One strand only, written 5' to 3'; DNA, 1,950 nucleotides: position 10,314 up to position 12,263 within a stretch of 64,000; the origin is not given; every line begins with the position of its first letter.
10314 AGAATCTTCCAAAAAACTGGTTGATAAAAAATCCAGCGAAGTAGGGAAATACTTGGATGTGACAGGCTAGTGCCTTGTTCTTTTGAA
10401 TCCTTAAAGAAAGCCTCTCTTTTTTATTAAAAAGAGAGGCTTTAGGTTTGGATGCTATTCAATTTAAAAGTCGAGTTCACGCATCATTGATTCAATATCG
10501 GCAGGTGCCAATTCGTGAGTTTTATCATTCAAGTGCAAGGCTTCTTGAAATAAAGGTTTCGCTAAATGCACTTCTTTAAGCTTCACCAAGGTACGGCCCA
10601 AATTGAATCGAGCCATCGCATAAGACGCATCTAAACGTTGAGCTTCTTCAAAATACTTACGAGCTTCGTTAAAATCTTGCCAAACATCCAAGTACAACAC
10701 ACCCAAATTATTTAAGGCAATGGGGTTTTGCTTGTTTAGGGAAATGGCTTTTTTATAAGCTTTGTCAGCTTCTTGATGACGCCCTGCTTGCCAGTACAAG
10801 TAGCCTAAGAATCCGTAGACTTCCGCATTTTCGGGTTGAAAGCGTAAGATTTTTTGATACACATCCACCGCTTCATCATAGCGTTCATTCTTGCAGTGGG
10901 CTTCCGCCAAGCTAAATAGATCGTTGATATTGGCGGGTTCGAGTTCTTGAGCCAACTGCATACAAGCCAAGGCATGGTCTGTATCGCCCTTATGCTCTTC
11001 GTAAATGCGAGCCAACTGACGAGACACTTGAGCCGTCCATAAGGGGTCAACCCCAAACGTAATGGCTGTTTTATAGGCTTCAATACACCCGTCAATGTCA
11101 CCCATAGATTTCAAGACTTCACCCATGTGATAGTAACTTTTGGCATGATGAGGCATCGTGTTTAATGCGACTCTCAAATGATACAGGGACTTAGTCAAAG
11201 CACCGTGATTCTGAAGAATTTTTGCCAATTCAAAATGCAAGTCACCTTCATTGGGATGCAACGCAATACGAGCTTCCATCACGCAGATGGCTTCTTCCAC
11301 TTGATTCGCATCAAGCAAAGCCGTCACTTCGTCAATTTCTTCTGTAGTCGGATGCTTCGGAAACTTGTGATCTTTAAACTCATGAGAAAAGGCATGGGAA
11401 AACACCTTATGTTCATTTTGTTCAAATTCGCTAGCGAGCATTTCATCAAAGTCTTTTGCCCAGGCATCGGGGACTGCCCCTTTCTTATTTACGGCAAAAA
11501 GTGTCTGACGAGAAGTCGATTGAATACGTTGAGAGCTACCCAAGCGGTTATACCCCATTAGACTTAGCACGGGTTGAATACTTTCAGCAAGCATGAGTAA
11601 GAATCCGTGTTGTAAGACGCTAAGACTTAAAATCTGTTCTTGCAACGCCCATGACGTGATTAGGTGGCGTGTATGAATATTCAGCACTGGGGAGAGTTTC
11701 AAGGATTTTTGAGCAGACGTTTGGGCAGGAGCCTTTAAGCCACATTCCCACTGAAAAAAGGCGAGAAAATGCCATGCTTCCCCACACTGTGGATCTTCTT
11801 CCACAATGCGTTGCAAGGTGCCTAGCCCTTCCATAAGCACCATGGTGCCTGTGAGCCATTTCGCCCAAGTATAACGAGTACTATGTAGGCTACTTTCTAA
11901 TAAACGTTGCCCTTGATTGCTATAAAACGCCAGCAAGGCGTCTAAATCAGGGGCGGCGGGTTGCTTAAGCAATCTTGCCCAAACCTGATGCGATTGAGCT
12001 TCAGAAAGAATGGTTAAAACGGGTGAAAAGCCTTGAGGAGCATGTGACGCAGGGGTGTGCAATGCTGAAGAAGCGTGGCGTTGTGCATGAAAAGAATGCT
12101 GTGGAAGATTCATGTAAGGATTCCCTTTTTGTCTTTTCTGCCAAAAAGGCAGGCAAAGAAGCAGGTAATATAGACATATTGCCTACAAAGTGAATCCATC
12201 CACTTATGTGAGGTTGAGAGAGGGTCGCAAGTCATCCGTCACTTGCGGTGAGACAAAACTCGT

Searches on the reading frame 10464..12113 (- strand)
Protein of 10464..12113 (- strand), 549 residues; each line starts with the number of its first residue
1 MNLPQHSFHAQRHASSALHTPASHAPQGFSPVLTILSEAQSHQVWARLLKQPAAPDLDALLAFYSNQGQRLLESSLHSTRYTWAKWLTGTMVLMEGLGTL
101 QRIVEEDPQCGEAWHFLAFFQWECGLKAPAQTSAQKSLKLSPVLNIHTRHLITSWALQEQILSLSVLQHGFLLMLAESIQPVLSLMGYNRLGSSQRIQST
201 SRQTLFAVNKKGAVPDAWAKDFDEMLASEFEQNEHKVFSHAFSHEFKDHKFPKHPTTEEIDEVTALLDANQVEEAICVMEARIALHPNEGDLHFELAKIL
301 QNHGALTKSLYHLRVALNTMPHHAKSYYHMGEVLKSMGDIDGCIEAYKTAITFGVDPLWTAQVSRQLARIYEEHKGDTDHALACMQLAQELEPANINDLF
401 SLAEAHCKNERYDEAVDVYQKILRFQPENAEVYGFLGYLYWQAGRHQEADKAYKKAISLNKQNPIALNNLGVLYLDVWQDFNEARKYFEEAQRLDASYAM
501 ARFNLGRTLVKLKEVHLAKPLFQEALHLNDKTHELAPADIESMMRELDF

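Call 30: search_protein_families(library=ncbifam, proteins=[window:10464-12113:-], max_evalue=0.1)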
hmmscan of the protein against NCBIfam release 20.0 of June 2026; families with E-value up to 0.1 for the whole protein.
window:10464-12113:- (549 aa): 37 families (the best 25 are shown)
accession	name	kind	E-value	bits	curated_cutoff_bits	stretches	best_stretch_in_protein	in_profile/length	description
TIGR02917.1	PEP_TPR_lipo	equivalog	3.3e-27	94.7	312.2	2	265-470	440-641/899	XrtA/PEP-CTERM system TPR-repeat protein PrsT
NF040959.1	MamA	equivalog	3.7e-24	85.3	200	2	403-531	44-171/204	magnetosome protein MamA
TIGR02521.1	type_IV_pilW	equivalog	9e-23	81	154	2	423-532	58-168/234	type IV pilus biogenesis/stability protein PilW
NF033920.0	C39_PA2778_fam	equivalog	1e-13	51.3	150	1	373-460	167-254/255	PA2778 family cysteine peptidase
TIGR02552.1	LcrH_SycD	equivalog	1.9e-13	50.3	104.8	3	385-489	7-110/136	SycD/LcrH family type III secretion system chaperone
NF033762.1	social_mot_Tgl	equivalog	2.1e-13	50.2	225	2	435-524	36-125/252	social motility TPR repeat lipoprotein Tgl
TIGR00990.1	3a0801s09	subfamily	3.5e-12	45.8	757.25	1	309-535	350-578/615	mitochondrial import receptor subunit TOM70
NF002725.1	PRK02603.1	equivalog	1.1e-11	45.1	143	2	409-484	48-126/173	photosystem I assembly protein Ycf3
NF047371.1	FlcA_CTERM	equivalog_domain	1.7e-11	43.3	300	2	311-424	425-535/646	periplasmic flagellar collar protein FlcA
TIGR00540.1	TPR_hemY_coli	hypoth_equivalog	3.4e-09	36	142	1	356-456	285-385/385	heme biosynthesis-associated TPR protein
NF008391.2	PRK11189.1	equivalog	7.7e-09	35.5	250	2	436-523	71-157/297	lipoprotein NlpI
NF052415.1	T3SS_chap_SctY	equivalog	1.3e-08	35.4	70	1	378-458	22-105/106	type III secretion apparatus assembly chaperone SctY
NF053607.1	CHU_0125_OmpA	equivalog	3.2e-08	32.5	620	1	375-463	32-120/639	CHU_0125 family OmpA-like outer membrane integrity protein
NF008520.0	PRK11447.1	equivalog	6.2e-08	30.9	858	1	406-529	279-415/1157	cellulose synthase complex outer membrane protein BcsC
NF040561.1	PrimPol_Msp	equivalog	3.2e-07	29.3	200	1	268-349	3-76/515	CRISPR-associated primase-polymerase type A1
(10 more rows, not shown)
